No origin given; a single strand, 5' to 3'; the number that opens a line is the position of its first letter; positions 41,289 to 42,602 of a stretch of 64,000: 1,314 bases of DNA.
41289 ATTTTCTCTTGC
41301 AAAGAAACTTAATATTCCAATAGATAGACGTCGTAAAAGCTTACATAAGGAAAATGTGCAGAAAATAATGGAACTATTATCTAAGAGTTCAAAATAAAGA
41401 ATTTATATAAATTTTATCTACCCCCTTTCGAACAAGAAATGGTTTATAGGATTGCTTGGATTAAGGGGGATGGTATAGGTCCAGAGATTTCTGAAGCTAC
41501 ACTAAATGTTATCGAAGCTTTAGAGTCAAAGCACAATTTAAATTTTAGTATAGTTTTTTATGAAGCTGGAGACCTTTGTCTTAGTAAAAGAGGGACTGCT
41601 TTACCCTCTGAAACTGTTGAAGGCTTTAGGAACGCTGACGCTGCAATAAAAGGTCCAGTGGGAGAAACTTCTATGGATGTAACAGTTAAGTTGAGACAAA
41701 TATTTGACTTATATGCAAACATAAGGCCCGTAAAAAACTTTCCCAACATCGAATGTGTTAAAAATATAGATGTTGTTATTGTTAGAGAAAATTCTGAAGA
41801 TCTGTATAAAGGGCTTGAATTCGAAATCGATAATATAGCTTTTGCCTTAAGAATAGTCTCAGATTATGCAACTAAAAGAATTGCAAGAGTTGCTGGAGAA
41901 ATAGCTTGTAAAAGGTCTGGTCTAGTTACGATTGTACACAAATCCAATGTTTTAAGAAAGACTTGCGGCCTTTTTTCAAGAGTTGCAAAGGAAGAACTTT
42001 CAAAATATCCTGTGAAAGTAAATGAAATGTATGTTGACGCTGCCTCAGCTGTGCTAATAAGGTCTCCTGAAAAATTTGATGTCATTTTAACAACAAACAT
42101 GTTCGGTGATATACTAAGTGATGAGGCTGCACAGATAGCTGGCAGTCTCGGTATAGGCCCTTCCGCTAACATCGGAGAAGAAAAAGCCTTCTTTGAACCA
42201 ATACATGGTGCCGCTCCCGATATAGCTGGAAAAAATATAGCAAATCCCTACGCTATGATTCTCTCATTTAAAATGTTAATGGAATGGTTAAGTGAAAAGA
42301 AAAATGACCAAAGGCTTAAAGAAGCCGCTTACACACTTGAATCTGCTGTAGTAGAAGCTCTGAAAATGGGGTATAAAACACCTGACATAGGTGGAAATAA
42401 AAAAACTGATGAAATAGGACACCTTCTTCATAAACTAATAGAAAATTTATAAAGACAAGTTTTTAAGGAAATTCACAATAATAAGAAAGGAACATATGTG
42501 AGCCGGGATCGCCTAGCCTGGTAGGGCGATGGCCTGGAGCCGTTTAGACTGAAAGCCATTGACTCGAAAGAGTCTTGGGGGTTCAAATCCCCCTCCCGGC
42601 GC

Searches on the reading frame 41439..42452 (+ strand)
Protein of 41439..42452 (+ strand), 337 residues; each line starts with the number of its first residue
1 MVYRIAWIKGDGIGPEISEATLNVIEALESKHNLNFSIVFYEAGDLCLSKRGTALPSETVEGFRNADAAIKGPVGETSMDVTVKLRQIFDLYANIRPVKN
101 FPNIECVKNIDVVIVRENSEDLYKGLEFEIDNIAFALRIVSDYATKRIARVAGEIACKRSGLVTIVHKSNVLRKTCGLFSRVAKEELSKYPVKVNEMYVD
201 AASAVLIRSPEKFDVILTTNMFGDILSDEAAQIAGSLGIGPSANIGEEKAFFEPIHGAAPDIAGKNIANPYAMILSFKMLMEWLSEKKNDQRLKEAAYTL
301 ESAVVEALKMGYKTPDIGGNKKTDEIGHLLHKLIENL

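Call 4: search_protein_families(library=pfam, proteins=[window:41439-42452:+], max_evalue=0.01)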
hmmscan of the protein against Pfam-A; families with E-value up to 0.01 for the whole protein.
window:41439-42452:+ (337 aa): 1 family
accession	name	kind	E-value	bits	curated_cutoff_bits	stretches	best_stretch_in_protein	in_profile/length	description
PF00180.25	Iso_dh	-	2.5e-93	313.5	27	1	5-328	2-346/348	Isocitrate/isopropylmalate dehydrogenase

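Call 5: search_protein_families(library=ncbifam, proteins=[window:41439-42452:+], max_evalue=0.01)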
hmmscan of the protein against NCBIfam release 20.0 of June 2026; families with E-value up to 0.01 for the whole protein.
window:41439-42452:+ (337 aa): 18 families
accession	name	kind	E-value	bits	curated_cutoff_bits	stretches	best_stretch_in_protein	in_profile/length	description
TIGR02088.1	LEU3_arch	subfamily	1.8e-119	398.7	409.8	1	5-328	1-321/324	isopropylmalate/isohomocitrate dehydrogenases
NF040626.1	AksF2_Meth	equivalog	2.8e-98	329.3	540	1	3-335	2-331/333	homoisocitrate dehydrogenase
NF040619.1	AksF_Meth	equivalog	5.2e-88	295.4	500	1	3-327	2-340/343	homoisocitrate dehydrogenase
NF006529.0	PRK08997.1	equivalog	5.4e-83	278.7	510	1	4-327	5-328/335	isocitrate dehydrogenase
NF006673.0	PRK09222.1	equivalog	4.7e-76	256.7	509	1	3-323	5-324/482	NADP-dependent isocitrate dehydrogenase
TIGR00169.1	leuB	equivalog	3.3e-71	240.1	353.2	1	4-325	1-340/349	3-isopropylmalate dehydrogenase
TIGR02089.1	TTC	equivalog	2.9e-67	227.1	470.4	1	3-329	4-347/352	tartrate dehydrogenase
NF040855.1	iso_homocit_dh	equivalog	6.6e-67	226.2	680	1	2-327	1-312/345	isocitrate--homoisocitrate dehydrogenase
NF002898.0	PRK03437.1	equivalog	8.3e-67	225.9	393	1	3-318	5-338/347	3-isopropylmalate dehydrogenase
TIGR02924.1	ICDH_alpha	equivalog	3.6e-63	214.3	561.35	1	5-319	3-316/473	isocitrate dehydrogenase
TIGR00175.1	mito_nad_idh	equivalog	5.5e-62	209.9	432.4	1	3-328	4-328/334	isocitrate dehydrogenase (NAD(+))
NF006048.0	PRK08194.1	equivalog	1.2e-60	205.5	501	1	3-330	4-345/352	tartrate dehydrogenase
NF005036.0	PRK06451.1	equivalog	2e-52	178.3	484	3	5-131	26-163/412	NADP-dependent isocitrate dehydrogenase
TIGR00183.1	prok_nadp_idh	equivalog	6.8e-50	170.1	567.3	2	137-295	198-378/417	isocitrate dehydrogenase (NADP(+))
NF005425.0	PRK07006.1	equivalog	9.3e-45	153.1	490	2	196-292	279-375/416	NADP-dependent isocitrate dehydrogenase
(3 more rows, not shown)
